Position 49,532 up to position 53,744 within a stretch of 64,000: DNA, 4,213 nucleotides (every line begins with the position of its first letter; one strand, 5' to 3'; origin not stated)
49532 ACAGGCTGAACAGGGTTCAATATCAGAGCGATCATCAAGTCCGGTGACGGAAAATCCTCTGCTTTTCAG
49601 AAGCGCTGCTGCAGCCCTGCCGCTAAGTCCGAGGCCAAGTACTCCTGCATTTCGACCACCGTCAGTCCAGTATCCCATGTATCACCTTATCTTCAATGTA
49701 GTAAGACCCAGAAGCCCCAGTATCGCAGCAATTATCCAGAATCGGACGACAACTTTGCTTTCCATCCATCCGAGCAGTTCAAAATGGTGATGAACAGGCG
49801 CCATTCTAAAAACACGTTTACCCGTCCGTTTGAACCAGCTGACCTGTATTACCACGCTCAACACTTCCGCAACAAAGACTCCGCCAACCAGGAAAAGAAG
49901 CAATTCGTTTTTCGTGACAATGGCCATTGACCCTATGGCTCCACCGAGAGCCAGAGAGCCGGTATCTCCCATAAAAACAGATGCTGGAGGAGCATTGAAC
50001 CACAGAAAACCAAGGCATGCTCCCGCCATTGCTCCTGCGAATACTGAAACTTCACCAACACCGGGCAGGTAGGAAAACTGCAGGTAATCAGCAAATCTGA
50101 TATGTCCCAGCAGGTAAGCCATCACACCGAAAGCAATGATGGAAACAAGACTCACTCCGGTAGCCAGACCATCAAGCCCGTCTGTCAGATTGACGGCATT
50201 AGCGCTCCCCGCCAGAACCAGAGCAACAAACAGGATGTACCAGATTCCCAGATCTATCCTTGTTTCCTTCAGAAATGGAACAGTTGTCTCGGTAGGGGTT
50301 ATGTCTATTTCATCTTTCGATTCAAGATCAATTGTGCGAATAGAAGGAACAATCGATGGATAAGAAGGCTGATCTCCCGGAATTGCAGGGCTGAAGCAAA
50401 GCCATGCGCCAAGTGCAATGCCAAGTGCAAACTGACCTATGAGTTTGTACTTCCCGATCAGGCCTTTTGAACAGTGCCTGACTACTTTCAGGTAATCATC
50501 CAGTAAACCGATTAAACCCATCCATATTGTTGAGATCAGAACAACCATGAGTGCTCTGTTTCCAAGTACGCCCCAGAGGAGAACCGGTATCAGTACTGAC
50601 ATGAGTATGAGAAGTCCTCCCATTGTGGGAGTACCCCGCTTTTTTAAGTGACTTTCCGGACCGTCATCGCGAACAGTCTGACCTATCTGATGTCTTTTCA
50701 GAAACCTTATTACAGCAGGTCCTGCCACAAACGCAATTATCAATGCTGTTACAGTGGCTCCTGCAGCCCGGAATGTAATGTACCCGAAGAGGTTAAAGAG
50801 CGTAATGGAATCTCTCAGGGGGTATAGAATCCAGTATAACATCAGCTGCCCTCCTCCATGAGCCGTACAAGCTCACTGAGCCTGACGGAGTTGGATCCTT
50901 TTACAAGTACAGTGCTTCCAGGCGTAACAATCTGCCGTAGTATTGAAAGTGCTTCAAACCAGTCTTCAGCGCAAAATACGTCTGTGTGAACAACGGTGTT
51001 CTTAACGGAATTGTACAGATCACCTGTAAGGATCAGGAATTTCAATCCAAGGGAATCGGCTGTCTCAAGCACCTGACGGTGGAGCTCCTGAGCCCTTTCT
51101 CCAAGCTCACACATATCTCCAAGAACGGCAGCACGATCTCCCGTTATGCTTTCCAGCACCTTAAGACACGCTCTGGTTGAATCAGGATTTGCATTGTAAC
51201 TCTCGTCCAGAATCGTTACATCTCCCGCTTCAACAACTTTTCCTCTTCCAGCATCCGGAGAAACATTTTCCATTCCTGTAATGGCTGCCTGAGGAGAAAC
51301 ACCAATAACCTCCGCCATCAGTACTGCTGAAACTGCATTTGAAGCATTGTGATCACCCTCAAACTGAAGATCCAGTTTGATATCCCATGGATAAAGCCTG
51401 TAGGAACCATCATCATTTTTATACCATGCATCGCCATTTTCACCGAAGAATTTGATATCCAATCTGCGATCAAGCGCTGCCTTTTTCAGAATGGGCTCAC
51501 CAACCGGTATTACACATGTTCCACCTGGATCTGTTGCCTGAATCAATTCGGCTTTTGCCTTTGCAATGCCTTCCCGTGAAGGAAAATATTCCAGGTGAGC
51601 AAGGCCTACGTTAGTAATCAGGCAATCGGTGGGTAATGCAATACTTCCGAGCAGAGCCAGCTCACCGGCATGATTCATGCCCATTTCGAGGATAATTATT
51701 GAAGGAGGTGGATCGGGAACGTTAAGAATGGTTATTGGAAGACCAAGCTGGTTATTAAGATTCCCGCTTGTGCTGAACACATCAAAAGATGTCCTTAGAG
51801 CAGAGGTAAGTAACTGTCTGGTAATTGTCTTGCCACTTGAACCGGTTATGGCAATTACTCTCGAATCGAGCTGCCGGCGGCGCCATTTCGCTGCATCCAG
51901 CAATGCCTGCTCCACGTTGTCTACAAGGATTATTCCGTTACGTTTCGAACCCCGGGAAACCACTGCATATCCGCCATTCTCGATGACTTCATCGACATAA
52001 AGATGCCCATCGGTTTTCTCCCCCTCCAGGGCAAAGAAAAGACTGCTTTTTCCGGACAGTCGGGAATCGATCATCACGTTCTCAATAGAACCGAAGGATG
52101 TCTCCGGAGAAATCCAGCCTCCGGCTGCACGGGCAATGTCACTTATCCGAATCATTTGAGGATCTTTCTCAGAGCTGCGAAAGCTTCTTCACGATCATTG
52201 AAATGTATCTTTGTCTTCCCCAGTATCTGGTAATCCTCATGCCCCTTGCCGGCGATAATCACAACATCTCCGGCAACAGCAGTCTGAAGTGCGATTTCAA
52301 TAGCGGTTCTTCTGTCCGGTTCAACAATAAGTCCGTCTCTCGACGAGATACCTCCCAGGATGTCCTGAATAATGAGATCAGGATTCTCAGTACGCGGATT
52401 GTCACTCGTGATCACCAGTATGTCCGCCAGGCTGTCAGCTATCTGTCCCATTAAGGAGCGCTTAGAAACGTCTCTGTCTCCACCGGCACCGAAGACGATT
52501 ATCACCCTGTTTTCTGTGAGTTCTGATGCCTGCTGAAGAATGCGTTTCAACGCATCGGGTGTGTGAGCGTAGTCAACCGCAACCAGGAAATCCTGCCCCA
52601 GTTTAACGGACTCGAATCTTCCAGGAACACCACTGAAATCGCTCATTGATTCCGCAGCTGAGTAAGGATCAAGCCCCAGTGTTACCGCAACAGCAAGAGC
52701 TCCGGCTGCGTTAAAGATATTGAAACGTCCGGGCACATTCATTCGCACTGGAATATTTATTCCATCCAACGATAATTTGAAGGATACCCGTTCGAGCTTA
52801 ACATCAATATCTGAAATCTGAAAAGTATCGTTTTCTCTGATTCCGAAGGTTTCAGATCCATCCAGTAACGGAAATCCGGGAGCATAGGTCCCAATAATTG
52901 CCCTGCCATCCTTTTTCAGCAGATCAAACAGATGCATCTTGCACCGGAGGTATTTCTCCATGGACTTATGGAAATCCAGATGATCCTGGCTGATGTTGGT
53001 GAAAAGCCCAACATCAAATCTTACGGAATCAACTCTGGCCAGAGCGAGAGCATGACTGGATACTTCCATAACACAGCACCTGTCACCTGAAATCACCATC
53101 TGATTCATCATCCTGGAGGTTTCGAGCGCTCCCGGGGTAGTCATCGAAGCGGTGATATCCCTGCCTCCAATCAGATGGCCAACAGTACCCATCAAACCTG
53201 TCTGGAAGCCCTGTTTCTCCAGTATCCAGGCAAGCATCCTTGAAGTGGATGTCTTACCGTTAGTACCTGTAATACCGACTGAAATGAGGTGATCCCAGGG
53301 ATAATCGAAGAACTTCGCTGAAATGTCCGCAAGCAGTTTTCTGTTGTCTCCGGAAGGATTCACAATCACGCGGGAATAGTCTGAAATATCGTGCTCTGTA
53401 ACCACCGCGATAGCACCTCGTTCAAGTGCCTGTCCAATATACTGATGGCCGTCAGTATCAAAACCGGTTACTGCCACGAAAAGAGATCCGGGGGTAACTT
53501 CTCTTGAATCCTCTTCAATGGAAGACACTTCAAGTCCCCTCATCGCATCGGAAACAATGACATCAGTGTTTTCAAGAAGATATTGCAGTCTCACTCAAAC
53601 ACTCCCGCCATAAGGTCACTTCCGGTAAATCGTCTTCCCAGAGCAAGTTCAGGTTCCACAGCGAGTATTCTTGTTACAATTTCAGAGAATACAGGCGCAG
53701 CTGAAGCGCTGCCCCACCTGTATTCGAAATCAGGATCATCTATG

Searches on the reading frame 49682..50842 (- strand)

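Call 85: search_protein_families(library=pfam, proteins=[window:49682-50842:-], max_evalue=1e-8)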
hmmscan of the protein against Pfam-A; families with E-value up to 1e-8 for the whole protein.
window:49682-50842:- (386 aa): 1 family
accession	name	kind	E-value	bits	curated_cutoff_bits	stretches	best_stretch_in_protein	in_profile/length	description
PF00953.26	Glycos_transf_4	-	3.3e-32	112.1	27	1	99-310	2-159/160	Glycosyl transferase family 4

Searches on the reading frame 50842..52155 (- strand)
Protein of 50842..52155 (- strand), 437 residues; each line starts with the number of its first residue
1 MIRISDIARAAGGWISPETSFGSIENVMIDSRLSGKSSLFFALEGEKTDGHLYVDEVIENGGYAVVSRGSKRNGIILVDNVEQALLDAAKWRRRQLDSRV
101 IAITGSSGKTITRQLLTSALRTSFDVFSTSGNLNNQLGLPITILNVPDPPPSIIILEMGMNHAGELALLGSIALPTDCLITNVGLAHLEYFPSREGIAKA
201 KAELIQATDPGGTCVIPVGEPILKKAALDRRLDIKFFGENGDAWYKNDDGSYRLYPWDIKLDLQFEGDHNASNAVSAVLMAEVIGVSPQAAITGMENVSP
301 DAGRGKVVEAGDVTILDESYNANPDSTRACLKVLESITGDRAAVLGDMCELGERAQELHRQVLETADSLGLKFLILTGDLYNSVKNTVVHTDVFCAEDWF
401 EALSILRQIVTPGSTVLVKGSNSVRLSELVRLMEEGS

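Call 85: search_protein_families(library=pfam, proteins=[window:50842-52155:-], max_evalue=1e-8)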
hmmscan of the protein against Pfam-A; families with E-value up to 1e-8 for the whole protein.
window:50842-52155:- (437 aa): 2 families
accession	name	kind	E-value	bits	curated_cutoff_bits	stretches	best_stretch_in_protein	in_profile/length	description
PF08245.18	Mur_ligase_M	-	2.5e-31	109.6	24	1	103-280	1-199/200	Mur ligase middle domain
PF02875.26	Mur_ligase_C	-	4.4e-17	63.5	28.4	1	303-421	1-126/127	Mur ligase, glutamate ligase domain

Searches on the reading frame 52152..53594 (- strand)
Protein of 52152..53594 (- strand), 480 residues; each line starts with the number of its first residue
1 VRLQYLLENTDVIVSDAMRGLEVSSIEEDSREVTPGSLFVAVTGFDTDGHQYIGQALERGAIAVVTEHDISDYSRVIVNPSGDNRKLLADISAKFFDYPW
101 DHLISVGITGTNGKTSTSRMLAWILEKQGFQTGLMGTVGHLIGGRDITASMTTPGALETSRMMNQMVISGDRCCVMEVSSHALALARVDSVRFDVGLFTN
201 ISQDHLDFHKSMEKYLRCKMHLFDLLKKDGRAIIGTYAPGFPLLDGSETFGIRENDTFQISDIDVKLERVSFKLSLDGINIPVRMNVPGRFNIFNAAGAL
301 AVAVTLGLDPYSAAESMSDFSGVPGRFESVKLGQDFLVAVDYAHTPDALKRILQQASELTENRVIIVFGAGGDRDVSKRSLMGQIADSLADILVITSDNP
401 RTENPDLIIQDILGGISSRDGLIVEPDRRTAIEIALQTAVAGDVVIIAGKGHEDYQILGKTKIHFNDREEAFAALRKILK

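Call 89: search_protein_families(library=pfam, proteins=[window:52152-53594:-], max_evalue=0.000001)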
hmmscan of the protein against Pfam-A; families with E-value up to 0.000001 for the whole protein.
window:52152-53594:- (480 aa): 3 families
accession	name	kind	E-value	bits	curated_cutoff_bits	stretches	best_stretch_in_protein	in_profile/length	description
PF08245.18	Mur_ligase_M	-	4.2e-48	164.4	24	1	108-303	1-200/200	Mur ligase middle domain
PF02875.26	Mur_ligase_C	-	7e-32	111.4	28.4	1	325-451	1-127/127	Mur ligase, glutamate ligase domain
PF01225.30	Mur_ligase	-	1.9e-08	35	21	1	23-71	2-70/95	Mur ligase family, catalytic domain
